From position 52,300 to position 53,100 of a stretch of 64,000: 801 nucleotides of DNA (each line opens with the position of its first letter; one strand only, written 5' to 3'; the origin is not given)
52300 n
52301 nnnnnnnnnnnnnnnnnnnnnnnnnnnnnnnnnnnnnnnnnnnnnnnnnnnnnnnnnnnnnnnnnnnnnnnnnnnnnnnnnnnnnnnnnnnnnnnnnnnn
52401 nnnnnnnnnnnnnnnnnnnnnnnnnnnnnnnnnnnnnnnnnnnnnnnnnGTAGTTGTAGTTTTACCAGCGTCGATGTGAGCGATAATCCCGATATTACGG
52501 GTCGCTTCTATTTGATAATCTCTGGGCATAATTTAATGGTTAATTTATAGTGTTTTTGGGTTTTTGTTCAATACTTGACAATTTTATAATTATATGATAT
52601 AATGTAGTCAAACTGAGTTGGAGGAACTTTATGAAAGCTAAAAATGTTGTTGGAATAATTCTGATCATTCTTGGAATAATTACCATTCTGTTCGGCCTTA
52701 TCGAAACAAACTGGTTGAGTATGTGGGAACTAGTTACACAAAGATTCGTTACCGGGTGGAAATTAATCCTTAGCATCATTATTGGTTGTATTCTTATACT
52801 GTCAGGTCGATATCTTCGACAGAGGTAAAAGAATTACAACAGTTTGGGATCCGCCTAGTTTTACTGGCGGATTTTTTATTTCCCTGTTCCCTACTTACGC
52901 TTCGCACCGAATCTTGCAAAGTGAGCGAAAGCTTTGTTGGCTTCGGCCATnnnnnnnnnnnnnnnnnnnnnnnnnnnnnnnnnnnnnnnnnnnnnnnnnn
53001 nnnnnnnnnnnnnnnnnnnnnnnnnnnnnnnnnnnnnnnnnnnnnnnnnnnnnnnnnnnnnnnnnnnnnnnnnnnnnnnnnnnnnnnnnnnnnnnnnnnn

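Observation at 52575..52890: Antisense small two-TM protein gene with a perfect consensus promoter embedded between rpsG and fusA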

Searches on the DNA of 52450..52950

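Call 66: search_rna_families(source=window, start=52450, end=52950, threshold=evalue, max_evalue=1)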
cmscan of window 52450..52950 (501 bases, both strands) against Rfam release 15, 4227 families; matches with E-value up to 1: 0.
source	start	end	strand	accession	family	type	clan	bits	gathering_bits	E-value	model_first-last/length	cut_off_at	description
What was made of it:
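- On Type I toxin-antitoxin: No Rfam hit at E <= 1 (call 66).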

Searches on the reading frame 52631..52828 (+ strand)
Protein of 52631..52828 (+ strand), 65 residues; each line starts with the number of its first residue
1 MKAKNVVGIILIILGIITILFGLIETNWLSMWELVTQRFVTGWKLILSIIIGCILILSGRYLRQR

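Call 4: search_protein_families(library=pfam, proteins=[window:52631-52828:+], max_evalue=0.1)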
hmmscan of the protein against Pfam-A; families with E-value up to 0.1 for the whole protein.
window:52631-52828:+ (65 aa): 2 families
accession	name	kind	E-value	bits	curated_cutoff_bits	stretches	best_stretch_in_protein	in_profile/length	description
PF02656.20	DUF202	-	0.013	16.4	23.4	1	5-28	41-64/68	Domain of unknown function (DUF202)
PF10762.14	DUF2583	-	0.053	14.4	27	1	3-60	5-61/88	Protein of unknown function (DUF2583)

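Call 6: find_homologous_proteins(query=window:52631-52828:+, max_evalue=0.01)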
Query window:52631-52828:+: 8 candidates shared short words with the query, none scored E <= 0.01.
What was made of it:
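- Tried and rejected: word-indexed 5.8e9 database (call 6)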

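Call 17: find_encoding_contigs(protein=window:52631-52828:+, flank=5000)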
Protein window:52631-52828:+ (65 aa): no gene with exactly this product is on record in the collection.
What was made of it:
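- Tried and rejected: exact look-up (call 17)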

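Call 38: search_protein_representatives(protein=window:52631-52825:+)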
Query: 65 residues. Proteins with E-value up to 0.001 (for the whole library): 0; up to 1e-10: 0; up to 1e-30: 0. The best 0 are listed.
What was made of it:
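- On Type I toxin-antitoxin: HMMER against 1.84e9 proteins gives nothing (call 38).
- It is an orphan in 1.84e9 representative proteins (call 38).
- Tried and rejected: full HMMER on 1.84e9 representatives (call 38)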

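Call 47: search_protein_families(library=phrogs, proteins=[window:52631-52828:+], max_evalue=0.01)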
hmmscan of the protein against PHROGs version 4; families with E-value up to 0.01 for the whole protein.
window:52631-52828:+ (65 aa): 0 families

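Call 48: search_protein_families(library=padloc, proteins=[window:52631-52828:+], max_evalue=0.01)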
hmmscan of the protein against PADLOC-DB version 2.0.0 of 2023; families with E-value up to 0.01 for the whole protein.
window:52631-52828:+ (65 aa): 0 families

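Call 53: predict_structure(protein=window:52631-52825:+)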
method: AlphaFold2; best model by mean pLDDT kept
length: 65 residues; sequences in the alignment: 1
mean_pLDDT: 91.2   pTM: 0.48
mean pLDDT of the five models: 91.2, 89.8, 89.8, 87.2, 63.8
residues with pLDDT >= 90: 50; 70-90: 13; 50-70: 2; < 50: 0
segments of 3 or more residues with pLDDT < 50: none
pLDDT, mean of each block of 10 residues (from residue 1): 85 97 94 93 94 92 74
secondary structure, 60 per line:
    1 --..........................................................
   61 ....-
elements in order: H3-64
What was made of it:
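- AlphaFold from a single sequence gives one long helix, not a hairpin (call 53).
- Tried and rejected: This cannot settle hairpin against single helix, so no fold search was run (call 53).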

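Call 57: find_related_loci(query=window:52631-52825:+, collection=viral_contigs, flank=3000)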
Query window:52631-52825:+ (65 aa) in viral_contigs; peptide patterns used: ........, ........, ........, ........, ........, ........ (x = any residue, [..] = any of these).
78 stretches matched a pattern, but none encodes a relative of the query by tblastn (E <= 1e-3).
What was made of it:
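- Tried and rejected: viral contigs (call 57)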

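Call 67: search_dna_similar(query=window:52631-52825:+, collection=phages, mode=protein, max_evalue=0.01)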
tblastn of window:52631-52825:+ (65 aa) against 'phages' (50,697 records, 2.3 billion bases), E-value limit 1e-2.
No match.

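Call 68: search_dna_similar(query=window:52631-52825:+, collection=plasmids, mode=protein, max_evalue=0.01)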
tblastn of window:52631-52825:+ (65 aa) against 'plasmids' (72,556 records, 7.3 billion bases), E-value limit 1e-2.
No match.
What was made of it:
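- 52631..52828 (+): ORF for a 65-aa orphan protein, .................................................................. It has two hydrophobic segments (6-24 and 39-57) and basic termini. No homologue found in calls 6, 38, 57, 67, 68.
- Tried and rejected: phage and plasmid tblastn (calls 67, 68)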

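Call 82: search_solved_structures(query=window:52631-52825:+, max_evalue=1)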
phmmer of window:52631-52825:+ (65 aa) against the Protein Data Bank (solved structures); distinct sequences matched with E-value up to 1: 1.
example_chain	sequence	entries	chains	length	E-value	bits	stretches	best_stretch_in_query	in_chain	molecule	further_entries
9j2f_A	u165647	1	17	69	0.81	13.6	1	6-34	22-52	Antenna complex alpha/beta subunit domain-containing protein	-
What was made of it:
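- Tried and rejected: PDB, best E = 0.81 (call 82)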
